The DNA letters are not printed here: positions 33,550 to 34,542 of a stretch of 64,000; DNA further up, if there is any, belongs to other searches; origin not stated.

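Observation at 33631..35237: Candidate novel system: two protein-glutaminase-like Cys-His-Asp paralogs bracketing a translationally coupled 68-aa ORF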

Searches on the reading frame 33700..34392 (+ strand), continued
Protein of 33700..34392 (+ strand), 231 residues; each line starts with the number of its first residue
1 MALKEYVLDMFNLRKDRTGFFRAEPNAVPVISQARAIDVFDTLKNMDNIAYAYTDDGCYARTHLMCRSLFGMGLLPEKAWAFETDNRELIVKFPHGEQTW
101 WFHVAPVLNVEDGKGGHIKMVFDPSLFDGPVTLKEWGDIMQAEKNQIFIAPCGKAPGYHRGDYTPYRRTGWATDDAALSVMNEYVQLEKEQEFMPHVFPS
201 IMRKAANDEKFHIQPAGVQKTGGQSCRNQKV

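Call 68: search_protein_families(library=padloc, proteins=[window:33700-34392:+], max_evalue=0.1)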
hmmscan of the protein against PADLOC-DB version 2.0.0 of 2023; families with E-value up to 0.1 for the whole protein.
window:33700-34392:+ (231 aa): 0 families
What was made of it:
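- On Type II toxin-antitoxin / anti-phage defence: No PADLOC hits (call 68).
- There are no PADLOC matches (call 68).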

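Call 77: find_related_loci(query=A2, collection=viral_contigs, flank=3000)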
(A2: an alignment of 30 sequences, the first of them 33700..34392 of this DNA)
Query A2 (231 aa) in viral_contigs; peptide patterns used: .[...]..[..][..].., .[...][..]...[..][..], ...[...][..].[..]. (x = any residue, [..] = any of these).
84 stretches matched a pattern, but none encodes a relative of the query by tblastn (E <= 1e-3).
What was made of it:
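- On Type II toxin-antitoxin / anti-phage defence: There are no viral relatives (call 77).
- There are no phage-borne relatives (call 77).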

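Call 87: find_encoding_contigs(protein=P0032, flank=9000, max_places=1)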
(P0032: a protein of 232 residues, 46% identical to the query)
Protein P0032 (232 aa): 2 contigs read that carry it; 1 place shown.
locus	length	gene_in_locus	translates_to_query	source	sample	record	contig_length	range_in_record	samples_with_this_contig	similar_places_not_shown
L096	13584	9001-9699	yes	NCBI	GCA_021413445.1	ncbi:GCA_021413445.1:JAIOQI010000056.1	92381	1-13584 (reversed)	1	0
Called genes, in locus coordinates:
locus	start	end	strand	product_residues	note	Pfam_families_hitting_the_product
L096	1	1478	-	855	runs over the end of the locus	PF08471:Ribonuc_red_2_N, PF02867:Ribonuc_red_lgC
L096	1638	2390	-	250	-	PF00580:UvrD-helicase (faint), PF02562:PhoH, PF13604:AAA_30, PF13245:AAA_19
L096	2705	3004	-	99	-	-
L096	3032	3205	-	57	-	-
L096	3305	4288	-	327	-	PF00268:Ribonuc_red_sm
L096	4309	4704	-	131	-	-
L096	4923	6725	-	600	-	PF00317:Ribonuc_red_lgN, PF02867:Ribonuc_red_lgC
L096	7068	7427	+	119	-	PF11969:DcpS_C, PF01230:HIT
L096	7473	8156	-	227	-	-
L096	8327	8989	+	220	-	PF18626:Gln_deamidase_2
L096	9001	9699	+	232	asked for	PF18626:Gln_deamidase_2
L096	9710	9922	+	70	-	-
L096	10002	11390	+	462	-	PF00749:tRNA-synt_1c, PF19269:Anticodon_2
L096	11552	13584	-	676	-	?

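Call 88: find_encoding_contigs(protein=P0020, flank=9000, max_places=1)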
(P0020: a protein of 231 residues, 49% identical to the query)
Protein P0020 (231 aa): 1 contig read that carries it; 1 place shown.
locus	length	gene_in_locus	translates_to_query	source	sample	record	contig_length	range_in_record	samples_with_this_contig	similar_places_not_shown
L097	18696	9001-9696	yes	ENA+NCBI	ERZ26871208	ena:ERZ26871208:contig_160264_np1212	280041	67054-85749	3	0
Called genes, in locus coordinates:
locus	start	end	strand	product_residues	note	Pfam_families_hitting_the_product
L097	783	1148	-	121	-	PF07963:N_methyl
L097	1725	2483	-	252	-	PF12833:HTH_18, PF00165:HTH_AraC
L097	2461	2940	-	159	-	-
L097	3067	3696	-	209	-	-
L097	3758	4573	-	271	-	-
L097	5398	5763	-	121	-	-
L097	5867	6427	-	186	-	-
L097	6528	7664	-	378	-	PF00437:T2SSE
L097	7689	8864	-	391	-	PF00437:T2SSE, PF13191:AAA_16 (faint), PF13401:AAA_22 (weak)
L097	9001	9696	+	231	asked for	PF18626:Gln_deamidase_2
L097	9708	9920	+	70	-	-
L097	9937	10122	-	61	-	-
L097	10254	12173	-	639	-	PF13475:DUF4116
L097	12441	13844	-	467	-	-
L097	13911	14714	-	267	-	PF06750:A24_N_bact, PF01478:Peptidase_A24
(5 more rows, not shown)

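Call 89: find_encoding_contigs(protein=P0034, flank=9000, max_places=1)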
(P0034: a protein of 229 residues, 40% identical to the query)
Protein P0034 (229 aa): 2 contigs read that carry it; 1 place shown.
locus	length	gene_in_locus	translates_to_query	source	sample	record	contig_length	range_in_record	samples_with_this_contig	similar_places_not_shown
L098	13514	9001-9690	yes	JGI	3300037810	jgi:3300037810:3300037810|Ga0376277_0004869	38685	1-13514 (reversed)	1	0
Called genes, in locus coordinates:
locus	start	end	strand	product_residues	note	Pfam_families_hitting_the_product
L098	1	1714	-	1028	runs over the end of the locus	PF07696:7TMR-DISMED2 (weak), PF00512:HisKA, PF02518:HATPase_c, PF00072:Response_reg, PF01627:Hpt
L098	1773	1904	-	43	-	-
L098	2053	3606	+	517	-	PF09839:DUF2066 (weak)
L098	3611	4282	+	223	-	PF00308:Bac_DnaA (weak), PF22688:Hda_lid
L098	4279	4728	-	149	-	PF03653:UPF0093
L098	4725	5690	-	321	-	PF00762:Ferrochelatase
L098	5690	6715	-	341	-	PF01208:URO-D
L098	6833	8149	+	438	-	PF05221:AdoHcyase, PF00670:AdoHcyase_NAD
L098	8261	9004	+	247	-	PF18626:Gln_deamidase_2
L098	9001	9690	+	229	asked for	PF18626:Gln_deamidase_2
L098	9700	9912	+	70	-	-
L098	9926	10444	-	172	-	-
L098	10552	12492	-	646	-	PF00884:Sulfatase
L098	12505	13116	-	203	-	-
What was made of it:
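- The pair occurs in unrelated contexts elsewhere (calls 87-89).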
